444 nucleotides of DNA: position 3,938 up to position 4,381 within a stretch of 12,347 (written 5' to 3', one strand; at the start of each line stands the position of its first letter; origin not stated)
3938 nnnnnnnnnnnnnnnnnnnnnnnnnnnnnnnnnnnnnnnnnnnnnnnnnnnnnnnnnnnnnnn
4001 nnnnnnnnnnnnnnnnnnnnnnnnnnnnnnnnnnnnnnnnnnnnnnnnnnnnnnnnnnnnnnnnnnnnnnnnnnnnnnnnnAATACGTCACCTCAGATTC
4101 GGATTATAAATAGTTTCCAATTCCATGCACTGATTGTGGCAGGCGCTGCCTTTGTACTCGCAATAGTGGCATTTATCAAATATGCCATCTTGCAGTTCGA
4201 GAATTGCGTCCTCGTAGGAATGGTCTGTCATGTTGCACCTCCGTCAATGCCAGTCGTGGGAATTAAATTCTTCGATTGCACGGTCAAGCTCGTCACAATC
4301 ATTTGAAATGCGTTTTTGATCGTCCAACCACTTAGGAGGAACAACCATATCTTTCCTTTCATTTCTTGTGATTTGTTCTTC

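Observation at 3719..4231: Three consecutive genes under 60 aa missed by the ORF track, one a Cys4 knuckle protein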

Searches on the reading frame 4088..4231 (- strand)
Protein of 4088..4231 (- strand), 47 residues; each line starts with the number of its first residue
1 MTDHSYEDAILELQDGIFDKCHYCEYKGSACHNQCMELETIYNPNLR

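Call 3: search_protein_families(library=pfam, max_evalue=0.01, proteins=[window:4088-4231:-])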
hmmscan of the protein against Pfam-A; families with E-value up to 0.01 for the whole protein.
window:4088-4231:- (47 aa): 0 families

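Call 4: search_protein_families(library=phrogs, max_evalue=0.01, proteins=[window:4088-4231:-])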
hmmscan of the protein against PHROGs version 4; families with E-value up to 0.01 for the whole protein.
window:4088-4231:- (47 aa): 0 families

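Call 9: find_encoding_contigs(protein=window:4088-4231:-, flank=10000, max_places=10)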
Protein window:4088-4231:- (47 aa): 6 contigs read that carry it; 5 places shown.
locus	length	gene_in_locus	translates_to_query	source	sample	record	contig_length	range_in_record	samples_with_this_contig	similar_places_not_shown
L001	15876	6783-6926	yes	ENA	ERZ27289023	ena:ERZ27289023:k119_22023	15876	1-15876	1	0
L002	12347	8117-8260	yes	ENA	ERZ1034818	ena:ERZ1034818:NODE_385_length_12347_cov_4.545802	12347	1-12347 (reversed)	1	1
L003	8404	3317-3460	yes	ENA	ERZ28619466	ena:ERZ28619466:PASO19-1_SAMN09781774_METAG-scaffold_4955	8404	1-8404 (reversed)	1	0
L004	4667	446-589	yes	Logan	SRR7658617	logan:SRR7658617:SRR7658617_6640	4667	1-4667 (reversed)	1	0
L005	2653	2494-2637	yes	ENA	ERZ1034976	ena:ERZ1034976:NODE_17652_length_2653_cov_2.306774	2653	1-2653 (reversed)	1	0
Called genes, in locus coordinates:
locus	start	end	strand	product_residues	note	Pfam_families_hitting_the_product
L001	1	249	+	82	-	?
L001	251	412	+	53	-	-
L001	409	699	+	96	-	-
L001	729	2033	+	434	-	PF02498:Bro-N (weak)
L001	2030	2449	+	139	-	-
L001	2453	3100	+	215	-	-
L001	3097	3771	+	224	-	-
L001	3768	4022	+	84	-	-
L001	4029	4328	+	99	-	-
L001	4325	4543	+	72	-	-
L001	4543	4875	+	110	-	-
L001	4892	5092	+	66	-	-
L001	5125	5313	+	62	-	-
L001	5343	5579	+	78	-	-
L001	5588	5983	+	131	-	-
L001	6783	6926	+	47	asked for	-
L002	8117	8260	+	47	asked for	-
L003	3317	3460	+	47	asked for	-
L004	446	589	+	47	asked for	-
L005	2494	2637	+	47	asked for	-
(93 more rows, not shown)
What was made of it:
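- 4088..4231 (-): m47: 47-aa acidic (pI 4.6) Cys4 mini-protein, C21-x2-C24-x6-C31-x3-C35. Member of a widespread uncharacterised family with consensus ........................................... Called by the public gene caller: call 9.
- Checked: The collection's gene caller lists the 47-, 58-, 57-, 53- and 51-aa genes on this very contig (call 9).
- The public gene caller calls all three (call 9).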

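Call 15: find_homologous_proteins(query=window:4088-4231:-, max_evalue=0.01)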
Query window:4088-4231:- (47 aa): 6 proteins with E <= 0.01 among 6 candidates.
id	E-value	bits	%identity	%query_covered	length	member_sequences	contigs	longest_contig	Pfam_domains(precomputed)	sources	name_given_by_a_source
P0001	5.5e-22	93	91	96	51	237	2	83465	-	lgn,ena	-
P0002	1.3e-20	89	89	96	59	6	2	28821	-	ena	-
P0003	8.7e-20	86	81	100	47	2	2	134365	-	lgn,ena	-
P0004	2.9e-19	85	83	100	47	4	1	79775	-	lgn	-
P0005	8.3e-18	80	77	100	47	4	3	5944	-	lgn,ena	-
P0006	2.4e-9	54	60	91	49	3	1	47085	-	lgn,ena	-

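Call 23: search_dna_similar(query=window:4088-4231:-, collection=phages, mode=protein, max_evalue=0.01)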
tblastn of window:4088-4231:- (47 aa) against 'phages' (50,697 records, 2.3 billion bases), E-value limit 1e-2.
No match.

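Call 31: predict_structure(alignment_id=A1)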
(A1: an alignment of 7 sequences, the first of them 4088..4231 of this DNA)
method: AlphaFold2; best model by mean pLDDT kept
length: 47 residues; sequences in the alignment: 7
mean_pLDDT: 70.5   pTM: 0.40
mean pLDDT of the five models: 70.5, 67.5, 63.6, 59.8, 58.6
residues with pLDDT >= 90: 0; 70-90: 30; 50-70: 16; < 50: 1
segments of 3 or more residues with pLDDT < 50: none
pLDDT, mean of each block of 10 residues (from residue 1): 63 73 77 77 60
secondary structure, 60 per line:
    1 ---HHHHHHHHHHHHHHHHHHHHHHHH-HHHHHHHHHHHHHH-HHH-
elements in order: H4-27 H29-42
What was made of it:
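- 4088..4231 (-): AF2 model is a two-helix hairpin, pLDDT 70.5 (call 31).
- On Zinc knuckle (zf-CCHC type): The AF2 model is helical (call 31).
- Closest known: Zinc knuckle. Different: The model places the Cys on two helices, not on beta-hairpin knuckles (call 31).
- The protein has only four Cys and is predicted helical (call 31), unlike SPASM domains.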

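Call 33: search_protein_families(library=pfam, max_evalue=10, proteins=[window:4088-4231:-])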
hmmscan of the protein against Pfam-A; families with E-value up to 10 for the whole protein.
window:4088-4231:- (47 aa): 0 families

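Call 34: search_protein_families(library=ncbifam, max_evalue=1, proteins=[window:4088-4231:-])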
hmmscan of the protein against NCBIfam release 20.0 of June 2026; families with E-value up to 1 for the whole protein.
window:4088-4231:- (47 aa): 0 families

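Call 38: search_protein_representatives(alignment_id=A1)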
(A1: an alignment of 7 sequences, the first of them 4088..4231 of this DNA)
Query: 7 sequences, 47 profile positions. Proteins with E-value up to 0.001 (for the whole library): 97; up to 1e-10: 26; up to 1e-30: 0. The best 97 are listed.
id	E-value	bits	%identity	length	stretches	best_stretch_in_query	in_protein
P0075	1.3e-23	98.4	-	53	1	1-45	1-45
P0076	1.6e-17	78.9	-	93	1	2-47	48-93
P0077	5.2e-17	77.3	-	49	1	2-47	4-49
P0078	3.3e-16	74.7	-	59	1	9-47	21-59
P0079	5.2e-16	74.1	-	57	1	4-47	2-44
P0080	1.1e-13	66.7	-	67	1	4-47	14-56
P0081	4.5e-13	64.7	-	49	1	5-44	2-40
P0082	4.7e-13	64.6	-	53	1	2-44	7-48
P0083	7.6e-13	63.9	-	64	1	5-46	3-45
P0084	8.5e-13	63.8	-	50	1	6-46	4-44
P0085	1.8e-12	62.8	-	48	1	6-45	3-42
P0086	3.0e-12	62.1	-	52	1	7-47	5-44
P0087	3.7e-12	61.8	-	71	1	5-46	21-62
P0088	4.0e-12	61.6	-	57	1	1-46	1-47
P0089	5.5e-12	61.2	-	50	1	6-46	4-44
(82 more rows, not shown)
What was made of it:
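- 4088..4231 (-): Profile search finds 97 representatives at 50% identity with E <= 1e-3 (call 38).
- On m47 family (defined here; not in Pfam, PHROGs or NCBIfam): The window protein was a seed of the profile (alignment A1) that found the family, 97 representatives at E <= 1e-3 (call 38).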

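Call 46: fold_search(model_id=the predicted structure, library=pdb)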
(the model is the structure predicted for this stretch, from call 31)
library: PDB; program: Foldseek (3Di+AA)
matches with E <= 10: 1; with E <= 0.001: 0
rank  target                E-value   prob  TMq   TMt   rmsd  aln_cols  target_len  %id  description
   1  2zae_D                9.7e+00  0.12  0.61  0.34   3.0        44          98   11  Crystal structure of protein Ph1601p in complex with protein Ph1771p of archaeal ribonuclease P from Pyrococcus horiko (released 2008-10-14)
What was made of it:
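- Tried and rejected: Foldseek of the m47 model against PDB: one hit at E = 9.7 (call 46).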

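Call 48: search_protein_families(library=phrogs, alignment_id=A5, max_evalue=0.01)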
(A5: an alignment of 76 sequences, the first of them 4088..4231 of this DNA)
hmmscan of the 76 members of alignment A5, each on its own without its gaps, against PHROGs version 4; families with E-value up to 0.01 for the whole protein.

A. member 1, window:4088-4231:- (47 aa): 0 families

B. families by the number of members that match (of 76 scanned): 2 families
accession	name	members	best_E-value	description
phrog_1802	-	4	0.0011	radical SAM domain-containing protein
phrog_28328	-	2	0.0077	-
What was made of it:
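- Closest known: SPASM-domain auxiliary-cluster motif CX2CX5CX3C of radical SAM enzymes. Same: Weak PHROG hits to a radical SAM family (call 48).
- Four members give weak hits to phrog_1802, a radical SAM domain protein (best E = 1.1e-3, call 48).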

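Call 49: search_protein_families(library=pfam, alignment_id=A5, max_evalue=0.01)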
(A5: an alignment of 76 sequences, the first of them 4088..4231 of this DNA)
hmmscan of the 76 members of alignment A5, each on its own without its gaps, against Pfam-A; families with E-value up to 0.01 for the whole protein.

A. member 1, window:4088-4231:- (47 aa): 0 families

B. families by the number of members that match (of 76 scanned): 4 families
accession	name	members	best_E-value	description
PF13751.12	DDE_Tnp_1_6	2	8.8e-05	Transposase DDE domain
PF07802.16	GCK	1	0.0018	GCK domain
PF24585.1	YunG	1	0.0049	YunG protein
PF25052.1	AtDEF-like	1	0.0089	Defensin-like family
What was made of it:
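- On SPASM / twitch auxiliary Fe-S domain: No Pfam hit in any member (call 49).
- Tried and rejected: Scan of all 76 m47 family members: only chance-level hits to phrog_1802, DDE_Tnp_1_6 and others (calls 48, 49).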

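Call 50: search_solved_structures(query=A5, max_evalue=10, show_alignments=5)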
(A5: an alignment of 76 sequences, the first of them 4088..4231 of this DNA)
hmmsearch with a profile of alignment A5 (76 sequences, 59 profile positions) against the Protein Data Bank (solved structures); distinct sequences matched with E-value up to 10: 3.
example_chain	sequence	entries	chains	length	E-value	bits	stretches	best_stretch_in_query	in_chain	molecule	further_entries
7w5z_Y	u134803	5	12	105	0.31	13.6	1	29-54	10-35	Cytochrome c oxidase subunit TT25 | Lysozyme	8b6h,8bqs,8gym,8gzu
9v1i_lq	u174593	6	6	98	0.48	13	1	23-41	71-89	60S ribosomal protein L44, putative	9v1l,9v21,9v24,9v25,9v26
2l2r_A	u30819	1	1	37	1.3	11.6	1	32-43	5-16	Antimicrobial peptide EcAMP1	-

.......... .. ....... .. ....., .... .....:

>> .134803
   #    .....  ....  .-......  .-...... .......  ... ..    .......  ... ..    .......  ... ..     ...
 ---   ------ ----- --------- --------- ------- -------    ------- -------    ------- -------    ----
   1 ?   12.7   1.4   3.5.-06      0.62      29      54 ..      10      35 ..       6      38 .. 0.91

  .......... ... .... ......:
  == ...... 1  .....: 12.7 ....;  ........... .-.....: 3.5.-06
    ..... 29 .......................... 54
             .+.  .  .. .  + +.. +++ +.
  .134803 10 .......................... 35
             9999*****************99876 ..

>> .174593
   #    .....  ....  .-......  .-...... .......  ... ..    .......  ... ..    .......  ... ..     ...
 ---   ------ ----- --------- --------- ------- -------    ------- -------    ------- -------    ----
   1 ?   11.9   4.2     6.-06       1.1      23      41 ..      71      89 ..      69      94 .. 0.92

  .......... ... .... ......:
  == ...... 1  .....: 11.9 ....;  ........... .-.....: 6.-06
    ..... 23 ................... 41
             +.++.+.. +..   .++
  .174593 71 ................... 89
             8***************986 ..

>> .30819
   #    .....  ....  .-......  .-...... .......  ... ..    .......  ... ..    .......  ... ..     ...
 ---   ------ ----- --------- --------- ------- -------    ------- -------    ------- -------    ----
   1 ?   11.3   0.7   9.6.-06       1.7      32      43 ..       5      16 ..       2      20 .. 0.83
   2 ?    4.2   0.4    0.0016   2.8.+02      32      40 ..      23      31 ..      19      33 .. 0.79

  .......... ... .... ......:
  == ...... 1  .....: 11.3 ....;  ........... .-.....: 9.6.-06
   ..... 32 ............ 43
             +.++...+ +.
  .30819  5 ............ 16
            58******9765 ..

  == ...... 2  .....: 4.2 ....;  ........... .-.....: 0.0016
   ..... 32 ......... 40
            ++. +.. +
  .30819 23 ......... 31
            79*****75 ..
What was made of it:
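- Closest known: SPASM-domain auxiliary-cluster motif CX2CX5CX3C of radical SAM enzymes. Different: No profile match to SPASM (calls 49, 50).
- Closest known: Alpha-hairpinin peptides. Same: Helix-loop-helix hairpin with Cys on both helices, and a local C-x-x-Q-C-M match (call 50).
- No SPASM or radical SAM Pfam hit for any of the 76 members (call 49), and no PDB sequence match (call 50).
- Tried and rejected: PDB sequence profile search for the m47 family: nothing significant (call 50).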

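Call 78: search_protein_families(library=padloc, max_evalue=0.01, proteins=[window:4088-4231:-])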
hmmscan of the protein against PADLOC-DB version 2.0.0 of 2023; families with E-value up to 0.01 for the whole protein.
window:4088-4231:- (47 aa): 0 families
